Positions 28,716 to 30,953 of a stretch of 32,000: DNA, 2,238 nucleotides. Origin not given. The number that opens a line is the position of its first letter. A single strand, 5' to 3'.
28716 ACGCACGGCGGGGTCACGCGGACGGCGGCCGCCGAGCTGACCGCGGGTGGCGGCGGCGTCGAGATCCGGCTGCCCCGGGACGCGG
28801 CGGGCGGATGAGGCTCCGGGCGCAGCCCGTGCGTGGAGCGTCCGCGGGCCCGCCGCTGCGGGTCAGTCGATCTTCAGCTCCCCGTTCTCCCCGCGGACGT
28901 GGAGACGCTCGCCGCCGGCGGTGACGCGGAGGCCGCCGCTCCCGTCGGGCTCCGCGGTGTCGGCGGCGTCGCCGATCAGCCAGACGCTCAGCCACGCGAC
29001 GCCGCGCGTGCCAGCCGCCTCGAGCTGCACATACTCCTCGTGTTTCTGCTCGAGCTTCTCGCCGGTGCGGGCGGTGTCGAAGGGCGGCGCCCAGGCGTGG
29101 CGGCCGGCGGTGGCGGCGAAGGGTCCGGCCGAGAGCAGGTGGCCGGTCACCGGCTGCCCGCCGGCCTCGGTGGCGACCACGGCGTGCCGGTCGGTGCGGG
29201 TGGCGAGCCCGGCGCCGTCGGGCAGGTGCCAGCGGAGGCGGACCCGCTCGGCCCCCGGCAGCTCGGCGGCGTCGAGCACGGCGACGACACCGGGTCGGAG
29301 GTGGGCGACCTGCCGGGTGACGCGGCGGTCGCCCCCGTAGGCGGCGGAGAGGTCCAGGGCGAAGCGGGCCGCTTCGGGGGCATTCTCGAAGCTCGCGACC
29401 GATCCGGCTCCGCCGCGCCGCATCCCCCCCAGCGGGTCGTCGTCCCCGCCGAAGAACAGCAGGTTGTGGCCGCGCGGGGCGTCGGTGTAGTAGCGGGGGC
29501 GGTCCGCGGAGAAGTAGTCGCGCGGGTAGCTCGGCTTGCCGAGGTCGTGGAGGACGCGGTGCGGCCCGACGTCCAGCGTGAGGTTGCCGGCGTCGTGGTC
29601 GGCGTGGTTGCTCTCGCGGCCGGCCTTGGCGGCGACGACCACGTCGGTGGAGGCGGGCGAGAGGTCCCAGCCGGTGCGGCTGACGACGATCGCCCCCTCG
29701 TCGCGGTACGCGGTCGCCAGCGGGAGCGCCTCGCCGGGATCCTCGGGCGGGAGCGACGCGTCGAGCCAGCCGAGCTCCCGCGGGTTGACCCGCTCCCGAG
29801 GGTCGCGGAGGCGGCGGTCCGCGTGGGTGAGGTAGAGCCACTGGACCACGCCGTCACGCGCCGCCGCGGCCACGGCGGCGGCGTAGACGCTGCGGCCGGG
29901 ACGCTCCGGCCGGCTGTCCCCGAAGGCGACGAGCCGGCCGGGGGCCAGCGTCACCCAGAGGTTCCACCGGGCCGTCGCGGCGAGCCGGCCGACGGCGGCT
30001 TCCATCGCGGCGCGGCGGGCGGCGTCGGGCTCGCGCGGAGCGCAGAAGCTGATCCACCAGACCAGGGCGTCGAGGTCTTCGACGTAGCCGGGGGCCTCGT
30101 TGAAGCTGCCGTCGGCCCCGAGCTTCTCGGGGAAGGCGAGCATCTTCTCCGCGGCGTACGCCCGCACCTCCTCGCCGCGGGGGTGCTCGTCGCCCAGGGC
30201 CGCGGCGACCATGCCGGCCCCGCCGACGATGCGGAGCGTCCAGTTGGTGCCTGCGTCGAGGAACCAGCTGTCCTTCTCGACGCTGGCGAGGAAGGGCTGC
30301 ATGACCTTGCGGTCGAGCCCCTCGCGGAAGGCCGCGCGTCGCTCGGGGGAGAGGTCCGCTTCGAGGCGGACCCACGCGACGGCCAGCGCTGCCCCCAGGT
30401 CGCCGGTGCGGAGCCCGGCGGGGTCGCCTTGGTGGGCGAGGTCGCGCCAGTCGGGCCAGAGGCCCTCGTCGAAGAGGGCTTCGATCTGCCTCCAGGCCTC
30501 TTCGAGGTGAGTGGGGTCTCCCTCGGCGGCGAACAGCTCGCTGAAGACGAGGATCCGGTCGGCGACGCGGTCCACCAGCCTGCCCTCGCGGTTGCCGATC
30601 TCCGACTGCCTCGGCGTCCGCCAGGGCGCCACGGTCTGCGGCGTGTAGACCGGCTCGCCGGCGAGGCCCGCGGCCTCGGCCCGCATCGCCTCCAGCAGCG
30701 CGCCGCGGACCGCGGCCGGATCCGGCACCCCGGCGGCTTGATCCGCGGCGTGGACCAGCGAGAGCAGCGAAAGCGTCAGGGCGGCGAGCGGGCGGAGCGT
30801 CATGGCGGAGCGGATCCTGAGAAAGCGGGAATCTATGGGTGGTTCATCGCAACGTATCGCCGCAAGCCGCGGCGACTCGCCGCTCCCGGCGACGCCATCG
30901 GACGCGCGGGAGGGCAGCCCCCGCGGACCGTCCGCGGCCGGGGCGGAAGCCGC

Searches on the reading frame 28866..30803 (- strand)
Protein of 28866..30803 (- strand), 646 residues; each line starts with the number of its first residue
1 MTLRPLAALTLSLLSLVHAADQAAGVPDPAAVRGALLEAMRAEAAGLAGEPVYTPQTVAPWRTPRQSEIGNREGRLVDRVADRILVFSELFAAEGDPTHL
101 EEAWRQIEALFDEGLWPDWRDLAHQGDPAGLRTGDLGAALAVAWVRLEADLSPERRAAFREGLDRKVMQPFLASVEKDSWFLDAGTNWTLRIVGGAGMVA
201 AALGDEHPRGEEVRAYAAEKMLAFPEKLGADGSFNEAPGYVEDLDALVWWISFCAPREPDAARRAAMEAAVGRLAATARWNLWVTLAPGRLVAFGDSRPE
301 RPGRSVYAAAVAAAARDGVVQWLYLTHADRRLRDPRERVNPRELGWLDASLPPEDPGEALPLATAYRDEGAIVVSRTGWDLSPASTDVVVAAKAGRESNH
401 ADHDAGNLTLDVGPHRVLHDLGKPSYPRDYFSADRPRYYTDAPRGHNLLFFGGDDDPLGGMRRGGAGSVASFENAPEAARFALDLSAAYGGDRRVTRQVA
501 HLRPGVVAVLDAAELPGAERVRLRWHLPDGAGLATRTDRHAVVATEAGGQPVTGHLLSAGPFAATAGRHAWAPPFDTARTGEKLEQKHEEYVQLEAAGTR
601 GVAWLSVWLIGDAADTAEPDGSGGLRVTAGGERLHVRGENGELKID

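Call 42: find_encoding_contigs(protein=window:28866-30803:-, flank=10000, max_places=3)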
Protein window:28866-30803:- (646 aa): 3 contigs read that carry it; 2 places shown.
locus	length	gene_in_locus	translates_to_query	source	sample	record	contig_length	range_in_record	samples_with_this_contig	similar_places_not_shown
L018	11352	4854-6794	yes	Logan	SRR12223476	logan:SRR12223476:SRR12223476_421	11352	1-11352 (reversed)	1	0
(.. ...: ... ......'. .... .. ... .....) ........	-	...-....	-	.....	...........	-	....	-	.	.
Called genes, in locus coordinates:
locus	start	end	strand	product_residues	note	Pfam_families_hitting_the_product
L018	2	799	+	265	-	?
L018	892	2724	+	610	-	PF00331:Glyco_hydro_10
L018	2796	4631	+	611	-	PF13620:CarboxypepD_reg (faint), PF00331:Glyco_hydro_10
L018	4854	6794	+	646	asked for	PF07940:Hepar_II_III_C (weak)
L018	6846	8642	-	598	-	PF00331:Glyco_hydro_10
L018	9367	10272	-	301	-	PF00251:Glyco_hydro_32N, PF04616:Glyco_hydro_43 (faint)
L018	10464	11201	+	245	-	-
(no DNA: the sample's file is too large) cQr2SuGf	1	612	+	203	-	?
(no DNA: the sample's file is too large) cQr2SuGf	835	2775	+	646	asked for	PF07940:Hepar_II_III_C (weak)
